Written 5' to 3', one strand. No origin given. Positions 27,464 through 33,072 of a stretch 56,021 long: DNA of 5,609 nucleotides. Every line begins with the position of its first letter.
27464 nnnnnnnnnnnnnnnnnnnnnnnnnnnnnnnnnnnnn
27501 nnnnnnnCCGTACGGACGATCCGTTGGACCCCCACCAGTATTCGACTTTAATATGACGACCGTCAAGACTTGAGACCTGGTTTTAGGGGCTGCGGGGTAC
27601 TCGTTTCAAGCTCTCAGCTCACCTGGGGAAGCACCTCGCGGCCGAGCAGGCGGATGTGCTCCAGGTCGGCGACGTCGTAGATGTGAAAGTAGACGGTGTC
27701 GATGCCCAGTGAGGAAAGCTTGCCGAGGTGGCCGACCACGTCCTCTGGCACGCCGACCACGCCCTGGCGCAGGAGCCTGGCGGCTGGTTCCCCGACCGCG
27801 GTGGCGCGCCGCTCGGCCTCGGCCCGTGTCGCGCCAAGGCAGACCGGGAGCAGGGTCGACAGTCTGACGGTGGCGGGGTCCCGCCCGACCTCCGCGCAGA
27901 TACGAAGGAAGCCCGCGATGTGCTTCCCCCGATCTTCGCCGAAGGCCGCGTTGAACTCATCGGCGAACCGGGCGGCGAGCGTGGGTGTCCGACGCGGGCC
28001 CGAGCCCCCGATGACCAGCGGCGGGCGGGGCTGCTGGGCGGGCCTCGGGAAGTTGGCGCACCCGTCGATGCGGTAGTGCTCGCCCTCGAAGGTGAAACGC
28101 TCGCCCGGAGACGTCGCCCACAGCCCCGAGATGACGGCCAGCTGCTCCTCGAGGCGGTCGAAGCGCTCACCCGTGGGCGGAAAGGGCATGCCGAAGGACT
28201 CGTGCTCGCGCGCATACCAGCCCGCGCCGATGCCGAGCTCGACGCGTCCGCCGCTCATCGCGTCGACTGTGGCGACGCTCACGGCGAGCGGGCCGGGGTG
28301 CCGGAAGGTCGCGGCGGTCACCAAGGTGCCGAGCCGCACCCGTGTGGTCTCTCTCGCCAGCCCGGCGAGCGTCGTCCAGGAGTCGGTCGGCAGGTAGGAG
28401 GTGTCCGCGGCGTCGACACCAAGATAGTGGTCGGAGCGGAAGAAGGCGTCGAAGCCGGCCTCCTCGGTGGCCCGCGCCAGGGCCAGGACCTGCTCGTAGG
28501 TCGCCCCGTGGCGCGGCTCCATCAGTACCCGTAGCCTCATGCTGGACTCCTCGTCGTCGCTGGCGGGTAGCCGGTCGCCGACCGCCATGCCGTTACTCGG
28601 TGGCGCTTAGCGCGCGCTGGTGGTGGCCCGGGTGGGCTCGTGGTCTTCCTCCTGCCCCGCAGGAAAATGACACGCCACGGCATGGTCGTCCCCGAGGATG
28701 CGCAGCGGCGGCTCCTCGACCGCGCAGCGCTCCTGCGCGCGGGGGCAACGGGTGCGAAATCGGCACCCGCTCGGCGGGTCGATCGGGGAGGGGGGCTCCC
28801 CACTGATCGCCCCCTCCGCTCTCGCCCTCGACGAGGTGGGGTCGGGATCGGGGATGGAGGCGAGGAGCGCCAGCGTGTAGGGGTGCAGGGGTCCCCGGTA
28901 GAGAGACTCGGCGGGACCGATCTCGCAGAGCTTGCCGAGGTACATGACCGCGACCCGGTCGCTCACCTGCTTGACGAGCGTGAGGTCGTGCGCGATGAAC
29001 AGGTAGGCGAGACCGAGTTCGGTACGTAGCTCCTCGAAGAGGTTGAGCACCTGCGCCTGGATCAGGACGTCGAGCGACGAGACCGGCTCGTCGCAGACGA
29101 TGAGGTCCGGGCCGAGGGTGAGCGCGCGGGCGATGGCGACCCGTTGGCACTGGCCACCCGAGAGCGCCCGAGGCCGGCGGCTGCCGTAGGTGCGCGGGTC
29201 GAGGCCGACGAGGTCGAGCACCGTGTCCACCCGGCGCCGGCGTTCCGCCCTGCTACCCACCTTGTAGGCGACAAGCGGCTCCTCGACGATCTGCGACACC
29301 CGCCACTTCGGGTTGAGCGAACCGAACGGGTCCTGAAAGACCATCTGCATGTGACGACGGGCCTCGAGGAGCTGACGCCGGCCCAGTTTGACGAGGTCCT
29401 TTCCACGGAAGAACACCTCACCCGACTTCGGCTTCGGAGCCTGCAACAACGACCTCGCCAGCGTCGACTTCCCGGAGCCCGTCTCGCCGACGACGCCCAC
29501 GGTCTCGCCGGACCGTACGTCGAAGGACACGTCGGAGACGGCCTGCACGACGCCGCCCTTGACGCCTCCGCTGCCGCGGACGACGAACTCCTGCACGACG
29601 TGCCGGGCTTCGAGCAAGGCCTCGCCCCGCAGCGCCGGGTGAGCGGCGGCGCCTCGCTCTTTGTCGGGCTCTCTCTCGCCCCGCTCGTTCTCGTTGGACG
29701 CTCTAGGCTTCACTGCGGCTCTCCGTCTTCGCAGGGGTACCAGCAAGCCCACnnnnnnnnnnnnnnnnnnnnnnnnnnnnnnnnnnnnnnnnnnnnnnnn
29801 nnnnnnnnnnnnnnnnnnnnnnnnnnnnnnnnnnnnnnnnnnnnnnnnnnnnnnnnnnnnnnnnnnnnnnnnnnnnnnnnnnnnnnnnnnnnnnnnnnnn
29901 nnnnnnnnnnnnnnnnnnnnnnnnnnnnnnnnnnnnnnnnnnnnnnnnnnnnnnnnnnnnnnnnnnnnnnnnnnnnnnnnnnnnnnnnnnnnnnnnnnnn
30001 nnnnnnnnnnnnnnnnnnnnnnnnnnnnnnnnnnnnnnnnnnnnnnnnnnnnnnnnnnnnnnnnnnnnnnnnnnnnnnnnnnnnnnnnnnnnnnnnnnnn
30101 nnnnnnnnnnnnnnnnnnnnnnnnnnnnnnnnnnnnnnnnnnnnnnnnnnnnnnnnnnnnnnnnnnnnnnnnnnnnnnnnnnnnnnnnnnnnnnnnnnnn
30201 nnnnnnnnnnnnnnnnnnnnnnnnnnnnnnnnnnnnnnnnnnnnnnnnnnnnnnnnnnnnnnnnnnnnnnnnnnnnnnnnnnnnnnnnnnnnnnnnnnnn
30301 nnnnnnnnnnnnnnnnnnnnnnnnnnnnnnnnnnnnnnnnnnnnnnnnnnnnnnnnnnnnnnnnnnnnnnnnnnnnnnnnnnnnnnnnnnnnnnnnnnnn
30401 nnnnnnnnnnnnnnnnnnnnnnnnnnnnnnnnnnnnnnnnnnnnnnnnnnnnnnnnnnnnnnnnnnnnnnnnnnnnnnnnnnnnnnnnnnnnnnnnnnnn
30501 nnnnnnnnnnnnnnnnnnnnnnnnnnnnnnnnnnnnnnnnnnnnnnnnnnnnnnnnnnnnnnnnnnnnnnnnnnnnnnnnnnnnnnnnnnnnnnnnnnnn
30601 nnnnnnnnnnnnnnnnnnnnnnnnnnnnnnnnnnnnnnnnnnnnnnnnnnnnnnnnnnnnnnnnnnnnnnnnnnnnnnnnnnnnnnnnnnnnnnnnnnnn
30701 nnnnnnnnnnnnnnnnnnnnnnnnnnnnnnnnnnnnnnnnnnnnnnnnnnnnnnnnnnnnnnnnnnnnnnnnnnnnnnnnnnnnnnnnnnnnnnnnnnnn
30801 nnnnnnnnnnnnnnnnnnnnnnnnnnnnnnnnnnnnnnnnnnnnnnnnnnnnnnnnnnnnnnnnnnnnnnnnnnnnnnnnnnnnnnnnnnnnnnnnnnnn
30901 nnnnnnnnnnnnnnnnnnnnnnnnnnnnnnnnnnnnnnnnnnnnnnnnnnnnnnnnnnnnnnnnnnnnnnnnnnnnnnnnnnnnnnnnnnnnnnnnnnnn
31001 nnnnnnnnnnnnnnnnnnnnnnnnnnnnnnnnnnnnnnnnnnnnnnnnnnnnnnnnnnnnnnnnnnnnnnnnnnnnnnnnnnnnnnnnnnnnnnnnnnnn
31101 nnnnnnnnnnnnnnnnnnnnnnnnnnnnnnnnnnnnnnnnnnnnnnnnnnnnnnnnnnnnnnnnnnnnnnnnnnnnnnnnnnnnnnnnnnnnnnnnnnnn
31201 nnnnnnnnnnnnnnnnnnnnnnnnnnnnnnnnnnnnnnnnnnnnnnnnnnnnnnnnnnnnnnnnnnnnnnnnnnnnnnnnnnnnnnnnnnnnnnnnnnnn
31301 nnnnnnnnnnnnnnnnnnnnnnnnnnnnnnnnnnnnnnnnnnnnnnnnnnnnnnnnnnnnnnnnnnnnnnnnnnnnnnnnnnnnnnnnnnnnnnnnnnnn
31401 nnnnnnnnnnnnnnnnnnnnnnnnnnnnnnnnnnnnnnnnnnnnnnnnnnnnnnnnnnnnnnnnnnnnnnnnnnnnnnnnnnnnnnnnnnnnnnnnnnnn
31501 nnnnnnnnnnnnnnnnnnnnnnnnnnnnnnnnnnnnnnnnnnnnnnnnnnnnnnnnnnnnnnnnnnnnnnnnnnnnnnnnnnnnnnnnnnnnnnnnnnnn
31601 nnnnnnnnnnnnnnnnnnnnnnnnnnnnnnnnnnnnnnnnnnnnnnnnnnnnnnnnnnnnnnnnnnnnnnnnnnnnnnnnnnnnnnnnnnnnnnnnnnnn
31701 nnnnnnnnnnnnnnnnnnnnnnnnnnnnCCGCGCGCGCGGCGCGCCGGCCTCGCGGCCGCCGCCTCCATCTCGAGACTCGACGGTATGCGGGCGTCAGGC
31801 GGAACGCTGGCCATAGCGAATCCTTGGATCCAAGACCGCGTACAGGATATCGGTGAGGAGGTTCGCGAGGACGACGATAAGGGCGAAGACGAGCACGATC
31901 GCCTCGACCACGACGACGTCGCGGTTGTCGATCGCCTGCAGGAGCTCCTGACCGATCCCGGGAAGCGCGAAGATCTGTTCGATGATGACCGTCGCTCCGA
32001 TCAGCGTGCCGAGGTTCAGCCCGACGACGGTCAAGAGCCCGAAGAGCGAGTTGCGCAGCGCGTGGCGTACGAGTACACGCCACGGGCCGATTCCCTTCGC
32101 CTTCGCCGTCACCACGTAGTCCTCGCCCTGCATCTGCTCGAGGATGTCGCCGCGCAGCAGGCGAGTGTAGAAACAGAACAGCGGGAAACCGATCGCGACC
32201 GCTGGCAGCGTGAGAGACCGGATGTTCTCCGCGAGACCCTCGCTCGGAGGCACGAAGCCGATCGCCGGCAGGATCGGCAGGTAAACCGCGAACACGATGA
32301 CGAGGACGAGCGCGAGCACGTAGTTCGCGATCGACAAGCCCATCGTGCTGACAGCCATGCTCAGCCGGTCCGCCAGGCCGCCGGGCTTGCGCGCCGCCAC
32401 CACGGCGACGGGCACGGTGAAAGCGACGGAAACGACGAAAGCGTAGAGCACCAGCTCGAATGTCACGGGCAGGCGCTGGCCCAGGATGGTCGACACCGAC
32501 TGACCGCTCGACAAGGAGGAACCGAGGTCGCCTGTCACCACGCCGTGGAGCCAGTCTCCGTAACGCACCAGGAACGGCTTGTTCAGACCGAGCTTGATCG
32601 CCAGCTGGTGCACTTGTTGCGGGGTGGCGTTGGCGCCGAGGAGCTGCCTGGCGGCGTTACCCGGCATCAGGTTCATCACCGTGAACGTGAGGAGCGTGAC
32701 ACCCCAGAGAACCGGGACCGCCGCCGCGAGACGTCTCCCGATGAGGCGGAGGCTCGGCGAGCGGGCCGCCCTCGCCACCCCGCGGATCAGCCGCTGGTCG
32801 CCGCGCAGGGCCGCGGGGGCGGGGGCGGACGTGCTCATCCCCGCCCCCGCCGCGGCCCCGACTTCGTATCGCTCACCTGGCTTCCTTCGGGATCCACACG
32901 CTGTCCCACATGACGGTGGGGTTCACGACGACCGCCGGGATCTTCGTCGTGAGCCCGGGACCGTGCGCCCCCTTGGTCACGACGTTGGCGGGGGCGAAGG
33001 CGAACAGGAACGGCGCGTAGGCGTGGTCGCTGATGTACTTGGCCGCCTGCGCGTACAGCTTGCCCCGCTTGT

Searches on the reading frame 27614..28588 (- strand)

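Call 19: search_protein_families(library=pfam, proteins=[window:27614-28588:-], max_evalue=10)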
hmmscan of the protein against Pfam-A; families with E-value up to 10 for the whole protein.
window:27614-28588:- (324 aa): 1 family
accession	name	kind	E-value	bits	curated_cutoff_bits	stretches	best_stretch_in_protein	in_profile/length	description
PF00296.26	Bac_luciferase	-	8e-50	170.4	27.9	1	25-264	15-243/314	Luciferase-like monooxygenase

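Call 87: search_protein_families(library=ncbifam, proteins=[window:27614-28588:-], max_evalue=0.001)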
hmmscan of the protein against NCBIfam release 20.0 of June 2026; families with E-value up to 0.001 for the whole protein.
window:27614-28588:- (324 aa): 30 families (the best 25 are shown)
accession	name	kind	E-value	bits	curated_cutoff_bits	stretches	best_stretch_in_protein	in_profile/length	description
TIGR03560.1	F420_Rv1855c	subfamily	7.8e-83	277.7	231.4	1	19-245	2-226/227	TIGR03560 family F420-dependent LLM class oxidoreductase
TIGR03619.1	F420_Rv2161c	subfamily_domain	1.2e-42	146.2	166.9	1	36-263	2-218/247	TIGR03619 family F420-dependent LLM class oxidoreductase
TIGR03621.1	F420_MSMEG_2516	subfamily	8.1e-40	136.8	213.15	1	27-210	9-171/295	TIGR03621 family F420-dependent LLM class oxidoreductase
TIGR03856.1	F420_MSMEG_2906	subfamily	8.4e-35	120.5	243.7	2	18-155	2-138/249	LLM class F420-dependent oxidoreductase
TIGR04021.1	LLM_DMSO2_sfnG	equivalog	2.7e-29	102.6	382.95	1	25-214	21-202/350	dimethylsulfone monooxygenase SfnG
TIGR03557.1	F420_G6P_family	subfamily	1.3e-27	96.8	210.4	1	33-262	14-227/316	TIGR03557 family F420-dependent LLM class oxidoreductase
TIGR04465.1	ArgArg_F420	equivalog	5.8e-24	84.8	470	1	31-252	59-273/364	F420-dependent hydroxymycolic acid dehydrogenase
TIGR03860.1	FMN_nitrolo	subfamily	2.6e-23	82.6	279.7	2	29-158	26-161/422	NtaA/DmoA family FMN-dependent monooxygenase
TIGR03571.1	lucif_BA3436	subfamily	2.8e-19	69.5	303.9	1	29-196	28-190/304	TIGR03571 family LLM class oxidoreductase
NF002619.0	PRK02271.1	equivalog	1.5e-18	67.2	276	1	30-264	12-228/329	5,10-methylenetetrahydromethanopterin reductase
TIGR03857.1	F420_MSMEG_2249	hypoth_equivalog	7.8e-18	64.8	218.4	1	26-257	8-222/329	TIGR03857 family LLM class F420-dependent oxidoreductase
TIGR03617.1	F420_MSMEG_2256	subfamily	1.3e-17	63.7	278.15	1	56-266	7-220/318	TIGR03617 family F420-dependent LLM class oxidoreductase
TIGR03885.1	flavin_revert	hypoth_equivalog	6.8e-17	61.6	398.7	1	32-210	13-180/315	TIGR03885 family FMN-dependent LLM class oxidoreductase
TIGR03564.1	F420_MSMEG_4879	subfamily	1.3e-16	61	234.25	1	65-264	21-213/265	TIGR03564 family F420-dependent LLM class oxidoreductase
TIGR03555.1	F420_mer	equivalog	4.1e-16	59.3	348.7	1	31-239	11-202/325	5,10-methylenetetrahydromethanopterin reductase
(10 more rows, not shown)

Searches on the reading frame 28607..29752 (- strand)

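Call 63: search_protein_families(library=pfam, proteins=[window:28607-29752:-], max_evalue=0.0001)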
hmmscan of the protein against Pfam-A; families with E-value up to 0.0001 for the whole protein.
window:28607-29752:- (381 aa): 2 families
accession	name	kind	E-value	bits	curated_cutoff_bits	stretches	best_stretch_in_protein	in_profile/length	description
PF00005.33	ABC_tran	-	3.6e-30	105.8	25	1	73-224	2-136/137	ABC transporter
PF08352.17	oligo_HPY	-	2.3e-18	66.8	27.1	1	277-343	2-65/65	Oligopeptide/dipeptide transporter, C-terminal region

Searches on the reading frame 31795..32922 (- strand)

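Call 64: search_protein_families(library=pfam, proteins=[window:31795-32922:-], max_evalue=0.0001)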
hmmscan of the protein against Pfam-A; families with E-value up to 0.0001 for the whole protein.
window:31795-32922:- (375 aa): 2 families
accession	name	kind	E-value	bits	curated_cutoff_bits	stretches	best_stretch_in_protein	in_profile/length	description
PF00528.27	BPD_transp_1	-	3.7e-34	118.5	26.4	1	170-369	2-183/184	Binding-protein-dependent transport system inner membrane component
PF19300.4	BPD_transp_1_N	-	3.6e-12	46.9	23.8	1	58-155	2-111/114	Binding-prot-dependent transport system membrane comp, N-term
